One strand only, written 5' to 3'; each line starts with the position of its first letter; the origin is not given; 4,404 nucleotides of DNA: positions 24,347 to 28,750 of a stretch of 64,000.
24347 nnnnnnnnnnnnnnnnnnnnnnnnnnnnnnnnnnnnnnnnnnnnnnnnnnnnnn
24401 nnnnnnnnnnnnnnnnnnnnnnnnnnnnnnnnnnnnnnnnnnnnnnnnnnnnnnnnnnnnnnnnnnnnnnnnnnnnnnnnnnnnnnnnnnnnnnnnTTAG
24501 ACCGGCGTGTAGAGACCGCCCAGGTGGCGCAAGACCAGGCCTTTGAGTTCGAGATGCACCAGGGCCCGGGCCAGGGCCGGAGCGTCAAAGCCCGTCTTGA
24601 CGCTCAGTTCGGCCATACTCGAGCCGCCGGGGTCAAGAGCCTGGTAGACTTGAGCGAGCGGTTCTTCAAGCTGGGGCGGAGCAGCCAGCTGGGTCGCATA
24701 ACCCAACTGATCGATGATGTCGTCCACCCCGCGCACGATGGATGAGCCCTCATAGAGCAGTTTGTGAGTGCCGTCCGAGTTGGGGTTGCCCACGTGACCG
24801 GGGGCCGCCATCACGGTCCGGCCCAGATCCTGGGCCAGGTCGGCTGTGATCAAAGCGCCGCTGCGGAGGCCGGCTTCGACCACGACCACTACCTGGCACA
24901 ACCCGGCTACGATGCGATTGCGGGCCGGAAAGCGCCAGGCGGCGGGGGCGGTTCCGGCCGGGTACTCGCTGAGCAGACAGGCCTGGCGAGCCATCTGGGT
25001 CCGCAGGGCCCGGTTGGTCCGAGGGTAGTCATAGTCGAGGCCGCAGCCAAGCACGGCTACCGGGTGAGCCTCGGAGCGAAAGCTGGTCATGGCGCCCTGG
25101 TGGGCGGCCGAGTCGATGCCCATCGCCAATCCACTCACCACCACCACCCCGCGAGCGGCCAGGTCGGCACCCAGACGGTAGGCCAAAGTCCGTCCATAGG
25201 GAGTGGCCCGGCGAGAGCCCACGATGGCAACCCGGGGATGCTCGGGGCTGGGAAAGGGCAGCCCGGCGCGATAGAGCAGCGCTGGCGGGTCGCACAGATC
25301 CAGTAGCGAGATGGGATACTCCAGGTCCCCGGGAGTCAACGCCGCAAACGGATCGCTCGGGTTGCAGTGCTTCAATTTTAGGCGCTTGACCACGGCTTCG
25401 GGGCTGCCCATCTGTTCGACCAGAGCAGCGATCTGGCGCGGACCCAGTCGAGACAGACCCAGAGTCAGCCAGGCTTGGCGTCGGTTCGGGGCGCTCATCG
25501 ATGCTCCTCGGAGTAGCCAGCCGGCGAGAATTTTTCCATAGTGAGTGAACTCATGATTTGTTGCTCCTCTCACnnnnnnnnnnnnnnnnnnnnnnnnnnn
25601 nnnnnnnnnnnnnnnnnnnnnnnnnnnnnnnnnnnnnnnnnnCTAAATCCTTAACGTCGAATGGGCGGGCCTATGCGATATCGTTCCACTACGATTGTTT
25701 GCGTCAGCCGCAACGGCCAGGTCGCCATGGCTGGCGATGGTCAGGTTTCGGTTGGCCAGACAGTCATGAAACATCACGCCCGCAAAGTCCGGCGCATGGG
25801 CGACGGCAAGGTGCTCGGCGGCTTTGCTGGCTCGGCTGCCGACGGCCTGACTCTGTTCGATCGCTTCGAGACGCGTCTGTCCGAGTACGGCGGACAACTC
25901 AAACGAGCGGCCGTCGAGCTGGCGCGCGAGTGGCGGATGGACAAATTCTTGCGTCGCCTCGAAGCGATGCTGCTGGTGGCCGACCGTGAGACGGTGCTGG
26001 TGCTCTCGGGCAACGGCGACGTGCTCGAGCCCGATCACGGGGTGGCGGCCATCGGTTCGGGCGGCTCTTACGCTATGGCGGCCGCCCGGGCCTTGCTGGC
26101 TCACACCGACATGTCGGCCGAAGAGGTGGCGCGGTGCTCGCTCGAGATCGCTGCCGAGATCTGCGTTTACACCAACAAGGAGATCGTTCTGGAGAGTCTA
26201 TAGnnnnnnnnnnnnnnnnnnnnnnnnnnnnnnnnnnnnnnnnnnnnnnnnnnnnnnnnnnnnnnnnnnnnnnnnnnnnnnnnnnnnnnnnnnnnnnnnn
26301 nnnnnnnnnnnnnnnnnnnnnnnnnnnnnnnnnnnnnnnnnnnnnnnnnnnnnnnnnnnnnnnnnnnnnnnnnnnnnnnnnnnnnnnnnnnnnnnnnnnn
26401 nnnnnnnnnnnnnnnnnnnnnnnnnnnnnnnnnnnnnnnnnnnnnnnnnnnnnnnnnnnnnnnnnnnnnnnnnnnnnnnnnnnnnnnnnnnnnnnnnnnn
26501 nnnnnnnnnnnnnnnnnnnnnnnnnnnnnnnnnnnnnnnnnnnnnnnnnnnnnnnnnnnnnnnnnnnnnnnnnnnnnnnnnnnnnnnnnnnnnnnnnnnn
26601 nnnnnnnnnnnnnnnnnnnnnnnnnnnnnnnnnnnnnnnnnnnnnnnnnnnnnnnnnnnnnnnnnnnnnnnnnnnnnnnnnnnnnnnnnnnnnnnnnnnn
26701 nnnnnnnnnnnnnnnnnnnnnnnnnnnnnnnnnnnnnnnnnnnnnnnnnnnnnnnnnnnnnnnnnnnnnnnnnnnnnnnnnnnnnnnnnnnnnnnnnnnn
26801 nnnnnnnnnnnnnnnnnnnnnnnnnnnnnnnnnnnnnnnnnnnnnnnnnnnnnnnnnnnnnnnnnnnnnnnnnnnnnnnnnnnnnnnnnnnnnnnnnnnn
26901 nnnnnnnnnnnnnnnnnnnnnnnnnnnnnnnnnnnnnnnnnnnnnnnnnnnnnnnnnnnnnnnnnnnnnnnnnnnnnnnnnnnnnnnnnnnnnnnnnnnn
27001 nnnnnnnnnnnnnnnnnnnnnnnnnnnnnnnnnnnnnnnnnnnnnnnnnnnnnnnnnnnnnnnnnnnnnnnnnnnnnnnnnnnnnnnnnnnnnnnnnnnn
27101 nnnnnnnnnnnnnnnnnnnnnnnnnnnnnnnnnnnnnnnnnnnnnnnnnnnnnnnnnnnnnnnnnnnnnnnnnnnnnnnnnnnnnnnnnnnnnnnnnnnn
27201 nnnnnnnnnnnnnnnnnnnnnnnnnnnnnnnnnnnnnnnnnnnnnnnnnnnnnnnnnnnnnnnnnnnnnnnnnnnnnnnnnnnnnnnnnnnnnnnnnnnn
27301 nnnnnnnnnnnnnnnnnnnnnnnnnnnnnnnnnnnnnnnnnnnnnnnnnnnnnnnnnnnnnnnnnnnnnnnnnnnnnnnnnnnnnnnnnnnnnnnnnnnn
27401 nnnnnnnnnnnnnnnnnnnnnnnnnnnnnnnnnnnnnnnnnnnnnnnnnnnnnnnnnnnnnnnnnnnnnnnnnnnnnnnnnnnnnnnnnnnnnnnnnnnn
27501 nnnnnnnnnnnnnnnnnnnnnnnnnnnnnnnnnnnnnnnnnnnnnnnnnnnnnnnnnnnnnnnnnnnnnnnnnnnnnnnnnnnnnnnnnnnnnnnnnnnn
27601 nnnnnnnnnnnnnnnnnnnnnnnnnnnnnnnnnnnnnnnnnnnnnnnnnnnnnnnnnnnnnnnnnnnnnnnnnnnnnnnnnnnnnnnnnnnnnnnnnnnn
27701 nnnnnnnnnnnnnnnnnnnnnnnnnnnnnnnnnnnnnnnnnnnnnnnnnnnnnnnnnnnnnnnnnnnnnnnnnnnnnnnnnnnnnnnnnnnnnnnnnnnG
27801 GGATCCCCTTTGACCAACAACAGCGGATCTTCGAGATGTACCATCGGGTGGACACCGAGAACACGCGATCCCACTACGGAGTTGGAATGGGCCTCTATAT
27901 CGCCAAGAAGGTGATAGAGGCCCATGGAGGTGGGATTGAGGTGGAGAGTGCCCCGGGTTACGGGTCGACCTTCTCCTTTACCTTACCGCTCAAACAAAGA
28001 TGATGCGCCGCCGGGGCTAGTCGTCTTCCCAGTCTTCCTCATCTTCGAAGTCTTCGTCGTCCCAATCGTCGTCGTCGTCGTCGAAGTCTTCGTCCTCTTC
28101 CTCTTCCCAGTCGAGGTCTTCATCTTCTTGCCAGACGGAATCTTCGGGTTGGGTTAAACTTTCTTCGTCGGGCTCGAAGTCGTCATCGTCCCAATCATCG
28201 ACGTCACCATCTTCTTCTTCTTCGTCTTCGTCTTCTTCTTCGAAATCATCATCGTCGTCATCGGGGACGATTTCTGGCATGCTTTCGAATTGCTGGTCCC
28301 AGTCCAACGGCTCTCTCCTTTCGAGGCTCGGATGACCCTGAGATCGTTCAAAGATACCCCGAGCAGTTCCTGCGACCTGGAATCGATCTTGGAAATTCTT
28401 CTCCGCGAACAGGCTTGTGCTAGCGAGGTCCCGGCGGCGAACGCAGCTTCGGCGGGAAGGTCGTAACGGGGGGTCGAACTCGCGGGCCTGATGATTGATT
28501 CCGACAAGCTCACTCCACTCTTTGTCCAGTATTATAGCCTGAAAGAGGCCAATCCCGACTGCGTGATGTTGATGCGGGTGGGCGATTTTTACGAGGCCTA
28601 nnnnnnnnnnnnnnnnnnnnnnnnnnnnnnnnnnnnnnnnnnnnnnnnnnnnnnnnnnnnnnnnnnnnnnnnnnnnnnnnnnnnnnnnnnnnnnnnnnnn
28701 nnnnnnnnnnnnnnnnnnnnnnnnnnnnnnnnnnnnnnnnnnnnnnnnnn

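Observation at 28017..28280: Hyper-acidic Trp-punctuated 88-aa protein divergent from mutS (possible DNA mimic)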

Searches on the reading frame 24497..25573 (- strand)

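Call 50: search_protein_families(library=pfam, proteins=[window:24497-25573:-], max_evalue=0.00001)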
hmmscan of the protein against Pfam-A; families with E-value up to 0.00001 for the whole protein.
window:24497-25573:- (358 aa): 3 families
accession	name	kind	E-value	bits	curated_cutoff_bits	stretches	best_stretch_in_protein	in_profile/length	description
PF02481.21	DNA_processg_A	-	3.4e-65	219.6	29.6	1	77-280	8-210/212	DNA recombination-mediator protein A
PF17782.7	DprA_WH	-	7.6e-10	39.1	22.9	1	297-353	5-61/61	DprA winged helix domain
PF18306.6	LDcluster4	-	4.2e-07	30.1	26.3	0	114-162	3-52/151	SLOG cluster4 family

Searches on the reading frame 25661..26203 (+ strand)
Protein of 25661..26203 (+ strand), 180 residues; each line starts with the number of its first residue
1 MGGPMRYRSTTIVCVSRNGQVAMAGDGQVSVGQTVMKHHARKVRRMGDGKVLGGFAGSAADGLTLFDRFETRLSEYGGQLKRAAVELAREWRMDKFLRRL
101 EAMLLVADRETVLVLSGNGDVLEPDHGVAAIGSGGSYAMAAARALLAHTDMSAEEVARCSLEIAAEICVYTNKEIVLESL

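Call 50: search_protein_families(library=pfam, proteins=[window:25661-26203:+], max_evalue=0.00001)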
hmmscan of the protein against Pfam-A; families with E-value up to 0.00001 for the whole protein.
window:25661-26203:+ (180 aa): 1 family
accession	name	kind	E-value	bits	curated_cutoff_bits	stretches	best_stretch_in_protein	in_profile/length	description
PF00227.31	Proteasome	-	3.7e-26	92.4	22.4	1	8-177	3-186/189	Proteasome subunit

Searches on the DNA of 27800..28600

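Call 27: search_rna_families(source=window, start=27800, end=28600, threshold=evalue, max_evalue=1)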
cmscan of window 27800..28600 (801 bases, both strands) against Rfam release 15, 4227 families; matches with E-value up to 1: 2.
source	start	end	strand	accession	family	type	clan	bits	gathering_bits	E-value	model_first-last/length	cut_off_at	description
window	28181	28232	-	RF01306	sR52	Gene; snRNA; snoRNA; CD-box;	-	20.8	50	0.069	1-60/60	no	Small nucleolar RNA sR52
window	27886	27928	+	RF04044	mir-7939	Gene; miRNA;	-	20.4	75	0.18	1-61/61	no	mir-7939 microRNA precursor family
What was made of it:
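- Tried and rejected: Rfam: two sub-threshold chance hits (call 27).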

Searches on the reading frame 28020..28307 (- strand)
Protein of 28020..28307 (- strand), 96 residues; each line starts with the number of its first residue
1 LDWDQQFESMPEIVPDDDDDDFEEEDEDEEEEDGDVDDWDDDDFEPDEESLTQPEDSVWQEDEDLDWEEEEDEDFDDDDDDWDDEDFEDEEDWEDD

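Call 6: search_protein_families(library=pfam, proteins=[window:28020-28307:-], max_evalue=10)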
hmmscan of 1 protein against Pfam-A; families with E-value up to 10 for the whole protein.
seq(96 aa): 0 families
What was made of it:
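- On RNA polymerase delta subunit (RpoE): No Pfam domain (call 6).
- Closest known: Acidic C-terminal region of the RNA polymerase delta subunit. Different: Here there is no folded domain and no Pfam hit (call 6).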

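Call 7: search_protein_families(library=ncbifam, proteins=[window:28020-28307:-], max_evalue=10)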
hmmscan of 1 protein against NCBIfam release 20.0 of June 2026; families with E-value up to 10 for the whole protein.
seq(96 aa): 0 families

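Call 9: find_homologous_proteins(query=window:28020-28307:-, max_evalue=0.01)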
Query seq(96 aa): 2365 candidates shared short words with the query, none scored E <= 0.01.

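Call 18: list_cluster_members(proteins=[window:28020-28307:-, window:28020-28280:-, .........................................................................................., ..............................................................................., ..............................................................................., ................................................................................, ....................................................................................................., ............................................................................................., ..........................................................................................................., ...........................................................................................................])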
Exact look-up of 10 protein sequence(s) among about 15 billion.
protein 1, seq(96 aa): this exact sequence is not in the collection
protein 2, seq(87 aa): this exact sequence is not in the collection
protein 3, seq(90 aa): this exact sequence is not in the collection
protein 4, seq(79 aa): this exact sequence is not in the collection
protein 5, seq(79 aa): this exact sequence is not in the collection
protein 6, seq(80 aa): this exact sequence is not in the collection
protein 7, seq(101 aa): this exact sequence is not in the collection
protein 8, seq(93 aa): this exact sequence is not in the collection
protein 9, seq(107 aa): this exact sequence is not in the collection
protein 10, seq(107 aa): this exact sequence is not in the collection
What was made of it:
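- Tried and rejected: Exact look-up of 10 sequence variants: none in the collection (call 18).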

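Call 37: predict_structure(protein=window:28020-28307:-)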
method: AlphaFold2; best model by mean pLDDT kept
length: 96 residues; sequences in the alignment: 1
mean_pLDDT: 57.2   pTM: 0.14
mean pLDDT of the five models: 57.2, 47.3, 46.4, 45.3, 44.9
residues with pLDDT >= 90: 0; 70-90: 2; 50-70: 84; < 50: 10
segments of 3 or more residues with pLDDT < 50: 30-32
pLDDT, mean of each block of 10 residues (from residue 1): 55 56 60 57 56 55 58 58 60 57
secondary structure: DSSP gave nothing for this model
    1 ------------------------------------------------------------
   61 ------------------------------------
elements in order:
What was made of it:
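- On Structural DNA-mimic proteins (Ocr/ArdA/gp5.9/DMP type): AlphaFold2 on a single sequence gives mean pLDDT 57, pTM 0.14 and no secondary structure (call 37).
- Disorder: AlphaFold2 gives pLDDT 57, pTM 0.14 and no secondary structure (call 37). No conserved globular feature (call 37).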

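Call 39: search_protein_families(library=phrogs, proteins=[window:28020-28307:-], max_evalue=10)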
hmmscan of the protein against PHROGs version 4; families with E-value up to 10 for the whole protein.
seq(96 aa): 0 families

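Call 40: search_protein_families(library=padloc, proteins=[window:28020-28307:-], max_evalue=10)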
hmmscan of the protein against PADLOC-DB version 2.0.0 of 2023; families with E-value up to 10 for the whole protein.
seq(96 aa): 0 families
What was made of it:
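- On Structural DNA-mimic proteins (Ocr/ArdA/gp5.9/DMP type): Pfam, NCBIfam, PHROGs and PADLOC gave 0 hits at E up to 10 (calls 6, 7, 39, 40).
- Tried and rejected: Pfam, NCBIfam, PHROGs and PADLOC scans at E up to 10: no hits (calls 6, 7, 39, 40).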

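Call 41: search_solved_structures(query=window:28020-28307:-, max_evalue=10)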
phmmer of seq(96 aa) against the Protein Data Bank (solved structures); distinct sequences matched with E-value up to 10: 2.
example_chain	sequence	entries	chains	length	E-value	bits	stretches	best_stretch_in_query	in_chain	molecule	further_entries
5mqm_A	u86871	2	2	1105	3.5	11.1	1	13-74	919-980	Glycosyl hydrolases family 2, sugar binding domain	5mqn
5mwk_A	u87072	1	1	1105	3.5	11.1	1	13-74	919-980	Glycoside hydrolase family 2, sugar binding protein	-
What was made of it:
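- On Structural DNA-mimic proteins (Ocr/ArdA/gp5.9/DMP type): PDB gave only a chance hit at E = 3.5 (call 41).
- Closest known: Folded DNA-mimic proteins. Different: No fold is predicted here (call 37), and there is no homology in Pfam, PHROGs, PADLOC or PDB (calls 6, 39, 40, 41).
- Tried and rejected: PDB: only a chance match (call 41).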

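Call 53: search_protein_representatives(protein=window:28020-28307:-)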
Query: 96 residues. Proteins with E-value up to 0.001 (for the whole library): 0; up to 1e-10: 0; up to 1e-30: 0. The best 0 are listed.
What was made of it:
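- Tried and rejected: A full phmmer scan of 1.84 billion representatives: 0 hits (call 53).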
